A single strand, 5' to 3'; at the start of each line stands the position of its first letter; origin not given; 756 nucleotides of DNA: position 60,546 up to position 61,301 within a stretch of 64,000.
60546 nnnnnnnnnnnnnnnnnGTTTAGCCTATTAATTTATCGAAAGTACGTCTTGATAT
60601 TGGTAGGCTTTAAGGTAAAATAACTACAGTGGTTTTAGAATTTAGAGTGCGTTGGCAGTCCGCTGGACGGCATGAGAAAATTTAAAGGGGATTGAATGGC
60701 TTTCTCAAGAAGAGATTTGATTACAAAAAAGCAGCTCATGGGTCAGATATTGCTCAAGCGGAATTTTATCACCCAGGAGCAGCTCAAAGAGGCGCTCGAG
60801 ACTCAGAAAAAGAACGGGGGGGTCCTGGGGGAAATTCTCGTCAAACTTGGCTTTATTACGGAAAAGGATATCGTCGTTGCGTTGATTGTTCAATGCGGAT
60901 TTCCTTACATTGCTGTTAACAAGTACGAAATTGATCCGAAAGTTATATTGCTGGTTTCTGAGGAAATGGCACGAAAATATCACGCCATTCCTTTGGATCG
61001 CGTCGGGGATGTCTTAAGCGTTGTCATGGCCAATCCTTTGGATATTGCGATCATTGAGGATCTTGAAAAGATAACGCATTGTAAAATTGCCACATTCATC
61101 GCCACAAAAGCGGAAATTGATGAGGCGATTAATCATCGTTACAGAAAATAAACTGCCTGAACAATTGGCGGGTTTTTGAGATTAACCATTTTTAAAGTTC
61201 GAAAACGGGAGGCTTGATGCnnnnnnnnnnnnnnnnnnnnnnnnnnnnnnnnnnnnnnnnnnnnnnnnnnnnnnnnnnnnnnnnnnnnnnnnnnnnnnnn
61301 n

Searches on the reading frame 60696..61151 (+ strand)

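Call 68: search_protein_families(library=pfam, proteins=[window:60696-61151:+], max_evalue=0.001)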
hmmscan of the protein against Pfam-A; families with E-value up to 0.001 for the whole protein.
window:60696-61151:+ (151 aa): 1 family
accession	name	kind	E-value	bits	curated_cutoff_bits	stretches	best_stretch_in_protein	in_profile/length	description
PF05157.20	MshEN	-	2.8e-20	72.5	23.1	1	68-150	2-85/90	MshEN domain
